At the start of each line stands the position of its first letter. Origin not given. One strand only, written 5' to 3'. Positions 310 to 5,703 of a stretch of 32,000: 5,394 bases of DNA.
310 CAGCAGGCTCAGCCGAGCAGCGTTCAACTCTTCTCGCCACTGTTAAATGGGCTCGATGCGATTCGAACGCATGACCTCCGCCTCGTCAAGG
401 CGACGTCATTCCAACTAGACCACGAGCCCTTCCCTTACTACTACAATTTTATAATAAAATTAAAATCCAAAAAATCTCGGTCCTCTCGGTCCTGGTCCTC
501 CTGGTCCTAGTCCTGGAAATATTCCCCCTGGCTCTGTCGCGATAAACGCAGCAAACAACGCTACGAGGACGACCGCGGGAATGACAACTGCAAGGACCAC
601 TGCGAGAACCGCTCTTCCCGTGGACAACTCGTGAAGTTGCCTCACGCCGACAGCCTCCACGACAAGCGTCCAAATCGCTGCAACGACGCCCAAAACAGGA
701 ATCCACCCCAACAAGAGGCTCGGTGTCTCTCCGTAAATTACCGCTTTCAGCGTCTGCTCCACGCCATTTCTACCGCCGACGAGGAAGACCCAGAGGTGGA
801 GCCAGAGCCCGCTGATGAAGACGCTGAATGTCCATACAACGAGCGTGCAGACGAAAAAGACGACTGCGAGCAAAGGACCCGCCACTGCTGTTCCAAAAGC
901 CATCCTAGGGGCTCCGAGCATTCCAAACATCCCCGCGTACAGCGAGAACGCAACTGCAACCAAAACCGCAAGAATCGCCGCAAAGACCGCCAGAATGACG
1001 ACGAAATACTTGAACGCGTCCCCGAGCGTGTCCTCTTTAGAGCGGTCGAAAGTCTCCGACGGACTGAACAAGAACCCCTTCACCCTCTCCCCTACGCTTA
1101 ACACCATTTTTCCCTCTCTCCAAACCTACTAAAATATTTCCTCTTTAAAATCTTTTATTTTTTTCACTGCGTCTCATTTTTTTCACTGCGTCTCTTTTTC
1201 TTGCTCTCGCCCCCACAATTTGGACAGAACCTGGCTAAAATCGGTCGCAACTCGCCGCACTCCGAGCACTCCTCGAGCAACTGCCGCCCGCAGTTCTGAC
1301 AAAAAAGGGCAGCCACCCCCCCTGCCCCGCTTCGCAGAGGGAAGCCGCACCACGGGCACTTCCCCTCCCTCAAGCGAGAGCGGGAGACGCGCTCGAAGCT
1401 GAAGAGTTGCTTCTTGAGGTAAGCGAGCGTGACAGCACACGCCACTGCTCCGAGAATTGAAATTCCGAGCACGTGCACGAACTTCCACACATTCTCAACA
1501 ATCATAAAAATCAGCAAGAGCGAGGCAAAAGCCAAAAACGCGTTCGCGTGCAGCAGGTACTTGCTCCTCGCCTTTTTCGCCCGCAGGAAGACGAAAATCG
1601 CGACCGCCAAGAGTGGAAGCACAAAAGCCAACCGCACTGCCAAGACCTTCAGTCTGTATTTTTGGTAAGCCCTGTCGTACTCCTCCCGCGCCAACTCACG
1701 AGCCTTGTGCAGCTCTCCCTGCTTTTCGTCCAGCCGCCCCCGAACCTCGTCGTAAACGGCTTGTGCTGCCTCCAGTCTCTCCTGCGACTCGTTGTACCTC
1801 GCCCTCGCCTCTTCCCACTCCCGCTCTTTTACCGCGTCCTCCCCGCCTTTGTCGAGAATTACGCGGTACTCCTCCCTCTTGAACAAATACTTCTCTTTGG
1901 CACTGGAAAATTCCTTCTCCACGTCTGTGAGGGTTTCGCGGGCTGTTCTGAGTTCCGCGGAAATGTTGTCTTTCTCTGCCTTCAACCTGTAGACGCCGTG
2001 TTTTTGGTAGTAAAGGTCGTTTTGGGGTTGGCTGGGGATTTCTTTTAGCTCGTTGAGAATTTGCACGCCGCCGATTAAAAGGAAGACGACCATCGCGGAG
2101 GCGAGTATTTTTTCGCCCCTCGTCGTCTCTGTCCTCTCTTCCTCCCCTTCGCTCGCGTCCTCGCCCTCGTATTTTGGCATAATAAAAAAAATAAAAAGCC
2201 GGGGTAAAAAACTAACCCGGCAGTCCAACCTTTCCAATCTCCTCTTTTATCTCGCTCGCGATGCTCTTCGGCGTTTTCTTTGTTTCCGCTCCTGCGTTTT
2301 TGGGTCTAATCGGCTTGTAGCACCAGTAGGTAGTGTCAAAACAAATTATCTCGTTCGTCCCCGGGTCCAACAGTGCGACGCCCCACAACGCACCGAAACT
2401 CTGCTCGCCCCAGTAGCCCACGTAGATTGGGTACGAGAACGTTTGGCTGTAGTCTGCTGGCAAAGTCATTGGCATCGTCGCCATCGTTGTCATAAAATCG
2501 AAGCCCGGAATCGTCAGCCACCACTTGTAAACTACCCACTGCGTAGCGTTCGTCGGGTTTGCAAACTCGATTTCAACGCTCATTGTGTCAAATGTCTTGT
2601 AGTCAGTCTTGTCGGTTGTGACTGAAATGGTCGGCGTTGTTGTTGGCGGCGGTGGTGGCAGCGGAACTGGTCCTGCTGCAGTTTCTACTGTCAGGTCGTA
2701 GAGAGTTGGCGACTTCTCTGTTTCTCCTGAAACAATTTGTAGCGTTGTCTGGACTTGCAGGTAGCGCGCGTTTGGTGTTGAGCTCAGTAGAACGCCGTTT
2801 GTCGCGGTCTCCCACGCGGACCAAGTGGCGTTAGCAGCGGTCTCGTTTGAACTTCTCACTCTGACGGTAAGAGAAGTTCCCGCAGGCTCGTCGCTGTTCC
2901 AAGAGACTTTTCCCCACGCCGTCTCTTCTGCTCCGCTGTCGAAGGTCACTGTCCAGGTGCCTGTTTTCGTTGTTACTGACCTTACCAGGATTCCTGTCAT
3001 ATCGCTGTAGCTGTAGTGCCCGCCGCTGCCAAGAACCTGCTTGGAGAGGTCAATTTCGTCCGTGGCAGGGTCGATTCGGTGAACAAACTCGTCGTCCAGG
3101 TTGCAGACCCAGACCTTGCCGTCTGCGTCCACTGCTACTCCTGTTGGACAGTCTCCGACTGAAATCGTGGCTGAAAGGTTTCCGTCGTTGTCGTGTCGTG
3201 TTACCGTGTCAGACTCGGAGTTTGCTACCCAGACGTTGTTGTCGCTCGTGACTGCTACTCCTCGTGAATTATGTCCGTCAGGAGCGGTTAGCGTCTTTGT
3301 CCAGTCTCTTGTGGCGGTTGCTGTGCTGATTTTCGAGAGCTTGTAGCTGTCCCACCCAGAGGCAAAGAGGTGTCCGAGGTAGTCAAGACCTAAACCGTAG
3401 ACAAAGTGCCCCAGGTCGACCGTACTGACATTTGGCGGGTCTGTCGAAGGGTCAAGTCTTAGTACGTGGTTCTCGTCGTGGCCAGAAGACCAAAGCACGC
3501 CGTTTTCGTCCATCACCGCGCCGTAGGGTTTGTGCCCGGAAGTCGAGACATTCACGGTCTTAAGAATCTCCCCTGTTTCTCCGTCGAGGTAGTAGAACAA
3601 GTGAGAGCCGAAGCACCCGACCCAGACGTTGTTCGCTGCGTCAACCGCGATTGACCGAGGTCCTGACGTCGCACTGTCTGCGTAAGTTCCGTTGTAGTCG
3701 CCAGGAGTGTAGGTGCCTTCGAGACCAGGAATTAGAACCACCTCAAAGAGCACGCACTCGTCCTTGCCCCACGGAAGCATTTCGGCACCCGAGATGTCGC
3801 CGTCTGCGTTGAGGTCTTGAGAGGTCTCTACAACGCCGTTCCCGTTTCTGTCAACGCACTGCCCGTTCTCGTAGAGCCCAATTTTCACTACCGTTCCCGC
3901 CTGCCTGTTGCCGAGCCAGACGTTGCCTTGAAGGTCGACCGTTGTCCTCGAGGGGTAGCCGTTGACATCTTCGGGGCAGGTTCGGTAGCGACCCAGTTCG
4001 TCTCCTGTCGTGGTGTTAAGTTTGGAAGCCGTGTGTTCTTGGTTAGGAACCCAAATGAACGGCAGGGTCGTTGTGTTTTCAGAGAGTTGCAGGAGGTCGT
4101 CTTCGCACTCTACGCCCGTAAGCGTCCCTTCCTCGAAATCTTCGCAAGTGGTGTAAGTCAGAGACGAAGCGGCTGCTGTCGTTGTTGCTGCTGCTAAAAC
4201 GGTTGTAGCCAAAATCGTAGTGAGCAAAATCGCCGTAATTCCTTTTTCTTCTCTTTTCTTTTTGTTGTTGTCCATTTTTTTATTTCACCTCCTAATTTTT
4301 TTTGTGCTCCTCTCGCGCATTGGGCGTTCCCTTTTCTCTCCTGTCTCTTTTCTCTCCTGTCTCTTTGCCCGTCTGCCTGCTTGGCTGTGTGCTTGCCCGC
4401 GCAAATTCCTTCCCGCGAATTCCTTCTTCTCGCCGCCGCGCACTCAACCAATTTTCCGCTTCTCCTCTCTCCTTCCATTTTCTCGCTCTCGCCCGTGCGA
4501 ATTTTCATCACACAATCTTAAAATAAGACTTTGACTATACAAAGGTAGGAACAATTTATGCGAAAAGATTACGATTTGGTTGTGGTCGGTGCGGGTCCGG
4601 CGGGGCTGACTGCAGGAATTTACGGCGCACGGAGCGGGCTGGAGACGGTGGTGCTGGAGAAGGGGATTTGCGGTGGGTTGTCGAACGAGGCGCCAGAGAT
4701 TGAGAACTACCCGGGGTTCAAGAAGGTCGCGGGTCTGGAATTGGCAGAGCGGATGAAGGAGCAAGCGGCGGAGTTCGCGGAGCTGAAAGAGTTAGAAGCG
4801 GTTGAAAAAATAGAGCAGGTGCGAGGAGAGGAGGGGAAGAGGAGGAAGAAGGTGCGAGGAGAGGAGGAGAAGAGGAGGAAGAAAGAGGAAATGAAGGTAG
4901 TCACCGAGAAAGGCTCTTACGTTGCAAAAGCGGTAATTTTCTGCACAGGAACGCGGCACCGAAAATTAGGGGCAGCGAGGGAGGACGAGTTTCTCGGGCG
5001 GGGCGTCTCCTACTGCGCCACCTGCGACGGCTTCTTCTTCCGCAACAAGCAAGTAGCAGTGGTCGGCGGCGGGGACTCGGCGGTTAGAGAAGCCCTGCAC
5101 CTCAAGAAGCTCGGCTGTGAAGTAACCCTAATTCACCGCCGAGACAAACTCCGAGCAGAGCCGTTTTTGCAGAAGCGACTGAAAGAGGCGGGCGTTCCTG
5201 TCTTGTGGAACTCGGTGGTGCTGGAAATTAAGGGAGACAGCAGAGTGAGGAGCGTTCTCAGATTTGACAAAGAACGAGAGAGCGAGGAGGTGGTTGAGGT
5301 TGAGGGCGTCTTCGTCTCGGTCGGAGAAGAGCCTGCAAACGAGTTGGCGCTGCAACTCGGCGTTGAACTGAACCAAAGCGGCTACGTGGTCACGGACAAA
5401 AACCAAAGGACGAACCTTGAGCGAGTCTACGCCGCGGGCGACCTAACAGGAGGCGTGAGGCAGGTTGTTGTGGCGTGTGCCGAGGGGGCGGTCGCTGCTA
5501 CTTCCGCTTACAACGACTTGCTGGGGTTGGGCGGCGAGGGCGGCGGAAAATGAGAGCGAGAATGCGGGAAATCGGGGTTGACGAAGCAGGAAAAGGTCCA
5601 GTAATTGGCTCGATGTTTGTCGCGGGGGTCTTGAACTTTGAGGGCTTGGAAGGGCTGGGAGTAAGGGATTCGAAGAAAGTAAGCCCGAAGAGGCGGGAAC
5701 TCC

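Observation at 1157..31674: Window-wide burst of short perfect tandem duplications inserted in-frame into conserved housekeeping proteins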

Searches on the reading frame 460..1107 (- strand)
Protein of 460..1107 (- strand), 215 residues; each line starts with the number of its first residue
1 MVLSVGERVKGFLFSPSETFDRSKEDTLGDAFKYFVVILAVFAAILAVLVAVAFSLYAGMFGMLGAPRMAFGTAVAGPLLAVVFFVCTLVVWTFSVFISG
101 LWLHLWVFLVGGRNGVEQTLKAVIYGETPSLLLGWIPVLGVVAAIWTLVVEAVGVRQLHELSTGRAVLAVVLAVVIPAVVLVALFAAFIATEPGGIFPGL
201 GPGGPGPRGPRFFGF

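Call 39: search_protein_families(library=pfam, proteins=[window:460-1107:-], max_evalue=0.001)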
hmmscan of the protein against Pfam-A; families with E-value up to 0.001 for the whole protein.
window:460-1107:- (215 aa): 1 family
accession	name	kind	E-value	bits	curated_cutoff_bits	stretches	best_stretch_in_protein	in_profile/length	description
PF04893.22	Yip1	-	9e-14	52.1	28.6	1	10-183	1-172/173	Yip1 domain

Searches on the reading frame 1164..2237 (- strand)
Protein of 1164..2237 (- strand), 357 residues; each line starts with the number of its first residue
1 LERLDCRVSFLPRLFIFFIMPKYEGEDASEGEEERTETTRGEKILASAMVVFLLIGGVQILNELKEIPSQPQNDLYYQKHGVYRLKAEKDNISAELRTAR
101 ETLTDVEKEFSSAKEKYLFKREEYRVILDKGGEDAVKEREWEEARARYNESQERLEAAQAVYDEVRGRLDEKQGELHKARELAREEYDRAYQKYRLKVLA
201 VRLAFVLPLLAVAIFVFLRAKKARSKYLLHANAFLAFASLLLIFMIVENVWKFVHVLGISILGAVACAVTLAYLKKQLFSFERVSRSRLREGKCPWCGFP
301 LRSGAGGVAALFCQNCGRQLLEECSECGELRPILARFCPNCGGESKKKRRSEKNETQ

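Call 39: search_protein_families(library=pfam, proteins=[window:1164-2237:-], max_evalue=0.001)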
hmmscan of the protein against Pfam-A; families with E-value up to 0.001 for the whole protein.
window:1164-2237:- (357 aa): 2 families
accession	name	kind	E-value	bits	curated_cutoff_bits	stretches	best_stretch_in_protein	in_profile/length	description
PF12773.13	DZR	-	3.6e-09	37.1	27.3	1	294-342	1-45/45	Double zinc ribbon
PF13240.11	Zn_Ribbon_1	-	1.9e-05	24.7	25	0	324-342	2-20/23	zinc-ribbon domain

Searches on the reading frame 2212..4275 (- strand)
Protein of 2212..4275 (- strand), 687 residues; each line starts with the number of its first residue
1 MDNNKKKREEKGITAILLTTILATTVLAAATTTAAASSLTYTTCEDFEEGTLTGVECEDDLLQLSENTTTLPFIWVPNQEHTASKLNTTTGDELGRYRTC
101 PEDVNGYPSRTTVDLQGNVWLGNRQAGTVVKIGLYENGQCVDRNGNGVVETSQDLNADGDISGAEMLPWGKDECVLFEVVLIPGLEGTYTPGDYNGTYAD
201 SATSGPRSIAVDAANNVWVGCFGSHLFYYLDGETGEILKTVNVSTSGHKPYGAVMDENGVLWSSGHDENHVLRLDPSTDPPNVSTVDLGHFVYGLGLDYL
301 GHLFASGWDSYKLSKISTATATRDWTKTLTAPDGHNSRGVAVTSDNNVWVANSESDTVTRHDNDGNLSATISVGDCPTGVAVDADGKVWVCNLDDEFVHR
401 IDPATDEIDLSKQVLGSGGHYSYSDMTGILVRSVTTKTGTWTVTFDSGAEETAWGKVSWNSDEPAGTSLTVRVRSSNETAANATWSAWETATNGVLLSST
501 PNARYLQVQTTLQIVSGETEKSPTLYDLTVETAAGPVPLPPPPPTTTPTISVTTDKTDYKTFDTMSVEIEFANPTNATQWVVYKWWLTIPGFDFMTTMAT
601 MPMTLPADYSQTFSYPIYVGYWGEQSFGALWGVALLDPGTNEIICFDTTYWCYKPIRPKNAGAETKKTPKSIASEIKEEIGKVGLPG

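Call 39: search_protein_families(library=pfam, proteins=[window:2212-4275:-], max_evalue=0.001)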
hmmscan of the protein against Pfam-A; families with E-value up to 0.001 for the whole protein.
window:2212-4275:- (687 aa): 5 families
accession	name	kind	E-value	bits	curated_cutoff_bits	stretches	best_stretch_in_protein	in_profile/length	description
PF08450.18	SGL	-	8.1e-14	52.2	26.3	1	335-378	184-228/246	SMP-30/Gluconolactonase/LRE-like region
PF24684.1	Vgb_lyase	-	3.8e-11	42.8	50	1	203-403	12-209/290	Virginiamycin B lyase family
PF01436.27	NHL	-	6.2e-09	35.9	20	0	376-392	3-19/28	NHL repeat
PF22701.2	Mala_s_1-like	-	1e-06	29.1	27.5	0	203-247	129-172/195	Mal s 1 allergenic protein-like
PF07494.17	Reg_prop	-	3.8e-06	26.9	20.4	0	207-222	8-23/24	Two component regulator propeller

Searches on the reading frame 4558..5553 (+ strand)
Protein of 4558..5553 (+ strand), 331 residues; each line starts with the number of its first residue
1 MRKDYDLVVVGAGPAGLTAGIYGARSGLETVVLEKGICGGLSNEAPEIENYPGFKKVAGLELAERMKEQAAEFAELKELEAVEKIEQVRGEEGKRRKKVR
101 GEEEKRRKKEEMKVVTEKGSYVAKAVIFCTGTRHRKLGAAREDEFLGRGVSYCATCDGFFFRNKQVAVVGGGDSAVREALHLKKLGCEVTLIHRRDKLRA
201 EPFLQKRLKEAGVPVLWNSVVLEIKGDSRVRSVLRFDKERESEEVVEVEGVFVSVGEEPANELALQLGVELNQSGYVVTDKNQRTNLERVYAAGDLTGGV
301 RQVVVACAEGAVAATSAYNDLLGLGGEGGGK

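Call 39: search_protein_families(library=pfam, proteins=[window:4558-5553:+], max_evalue=0.001)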
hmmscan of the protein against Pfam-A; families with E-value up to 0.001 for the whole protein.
window:4558-5553:+ (331 aa): 12 families
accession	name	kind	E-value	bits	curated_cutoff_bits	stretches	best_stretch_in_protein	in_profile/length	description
PF07992.20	Pyr_redox_2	-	8.8e-53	180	26.1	1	5-310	1-291/291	Pyridine nucleotide-disulphide oxidoreductase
PF13738.12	Pyr_redox_3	-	9.9e-23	81.3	30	1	8-294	1-305/305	Pyridine nucleotide-disulphide oxidoreductase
PF00070.33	Pyr_redox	-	2e-19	70.3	22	1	166-233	2-77/82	Pyridine nucleotide-disulphide oxidoreductase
PF12831.13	FAD_oxidored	-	1.2e-07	31.9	27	1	6-42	1-38/416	FAD dependent oxidoreductase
PF13450.12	NAD_binding_8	-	1.1e-06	29.3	21.9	1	9-41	1-34/68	NAD(P)-binding Rossmann-like domain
PF01266.30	DAO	-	2.3e-06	27.8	27.9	1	6-44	1-41/353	FAD dependent oxidoreductase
PF01134.28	GIDA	-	2.5e-06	27.3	22.1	0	6-33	1-28/391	Glucose inhibited division protein A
PF01494.25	FAD_binding_3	-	6.1e-06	26.1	22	0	5-35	2-32/349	FAD binding domain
PF03486.20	HI0933_like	-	1.2e-05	25.4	50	0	6-36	2-32/244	HI0933-like protein Rossmann domain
PF01946.23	Thi4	-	1.9e-05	24.5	26.2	1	5-39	18-53/235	Thi4 family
PF00890.30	FAD_binding_2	-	2.1e-05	24.4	20.4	1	6-36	1-31/414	FAD binding domain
PF13241.12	NAD_binding_7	-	0.00037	21.5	22.1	1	161-208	5-48/104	Putative NAD(P)-binding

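Call 43: search_solved_structures(query=window:4558-5550:+, show_alignments=1, max_evalue=1e-20)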
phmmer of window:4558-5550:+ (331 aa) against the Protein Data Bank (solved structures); distinct sequences matched with E-value up to 1e-20: 52.
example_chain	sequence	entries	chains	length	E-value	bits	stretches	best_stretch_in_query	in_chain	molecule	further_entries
5mh4_A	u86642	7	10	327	2.8e-73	250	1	2-325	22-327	Thioredoxin reductase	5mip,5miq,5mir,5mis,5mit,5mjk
4gcm_A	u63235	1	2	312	5.6e-66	226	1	108-319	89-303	Thioredoxin reductase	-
3cty_A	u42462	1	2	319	6.5e-66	225.8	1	114-322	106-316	Thioredoxin reductase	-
7aaw_A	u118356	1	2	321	1.2e-64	221.7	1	3-319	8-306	Thioredoxin reductase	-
5uwy_A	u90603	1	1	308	7.1e-63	215.9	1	114-321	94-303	Thioredoxin reductase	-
4zn0_A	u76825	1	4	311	8e-63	215.7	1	3-319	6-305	Thioredoxin reductase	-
2q7v_A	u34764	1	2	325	2.2e-62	214.2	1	3-328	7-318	Thioredoxin reductase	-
7jyp_A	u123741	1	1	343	4.2e-61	210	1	4-317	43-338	Thioredoxin reductase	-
5uth_A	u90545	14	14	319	4.3e-57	196.9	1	5-317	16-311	Thioredoxin reductase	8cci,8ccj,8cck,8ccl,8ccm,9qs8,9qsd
9xub_A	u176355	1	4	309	1.2e-55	192.1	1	114-317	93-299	Thioredoxin reductase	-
2a87_A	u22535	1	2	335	1.2e-55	192.1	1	6-318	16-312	Thioredoxin reductase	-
3f8p_A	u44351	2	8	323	3.9e-55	190.4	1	4-320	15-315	Thioredoxin reductase (TrxB-3)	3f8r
3r9u_A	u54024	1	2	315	1.2e-54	188.9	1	6-318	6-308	Thioredoxin reductase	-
3f8d_A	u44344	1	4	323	7.3e-54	186.3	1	4-320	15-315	Thioredoxin reductase (TrxB-3)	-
2q0k_A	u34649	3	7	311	1.1e-53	185.6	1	6-318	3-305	Thioredoxin reductase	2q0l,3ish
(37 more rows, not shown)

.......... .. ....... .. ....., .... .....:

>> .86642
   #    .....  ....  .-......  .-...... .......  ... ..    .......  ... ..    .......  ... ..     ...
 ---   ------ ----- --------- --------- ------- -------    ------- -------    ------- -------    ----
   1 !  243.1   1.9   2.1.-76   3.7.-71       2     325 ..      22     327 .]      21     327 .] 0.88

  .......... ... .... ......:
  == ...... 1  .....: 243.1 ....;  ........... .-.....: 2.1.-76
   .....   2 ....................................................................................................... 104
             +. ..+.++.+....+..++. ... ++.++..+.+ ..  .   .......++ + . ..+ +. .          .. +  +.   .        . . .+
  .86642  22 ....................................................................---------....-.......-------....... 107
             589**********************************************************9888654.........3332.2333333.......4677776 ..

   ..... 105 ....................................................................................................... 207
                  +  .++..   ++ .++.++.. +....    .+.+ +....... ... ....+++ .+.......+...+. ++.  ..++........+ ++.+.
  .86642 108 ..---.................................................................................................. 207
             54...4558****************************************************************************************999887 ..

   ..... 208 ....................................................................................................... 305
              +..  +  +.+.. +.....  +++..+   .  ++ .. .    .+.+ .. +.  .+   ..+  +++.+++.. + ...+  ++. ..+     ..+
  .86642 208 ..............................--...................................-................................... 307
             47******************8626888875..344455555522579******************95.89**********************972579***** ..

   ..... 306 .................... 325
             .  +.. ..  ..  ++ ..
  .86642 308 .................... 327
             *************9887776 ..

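Call 46: find_encoding_contigs(protein=window:4558-5553:+, flank=10000, max_places=6)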
Protein window:4558-5553:+ (331 aa): 1 contig read that carries it; 1 place shown.
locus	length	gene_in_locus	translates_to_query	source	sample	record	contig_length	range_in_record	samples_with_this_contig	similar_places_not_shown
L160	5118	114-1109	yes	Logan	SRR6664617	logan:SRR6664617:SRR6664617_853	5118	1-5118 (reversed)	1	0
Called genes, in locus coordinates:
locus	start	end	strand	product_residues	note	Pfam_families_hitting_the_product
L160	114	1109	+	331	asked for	PF00890:FAD_binding_2 (faint), PF01134:GIDA (faint), PF01266:DAO (faint), PF01494:FAD_binding_3 (faint), PF01946:Thi4 (faint), PF07992:Pyr_redox_2, PF13738:Pyr_redox_3, PF00070:Pyr_redox, +3 more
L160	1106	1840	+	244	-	PF01351:RNase_HII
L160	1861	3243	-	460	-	PF00571:CBS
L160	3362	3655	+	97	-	PF02686:GatC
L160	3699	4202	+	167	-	PF09885:DUF2112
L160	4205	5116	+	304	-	?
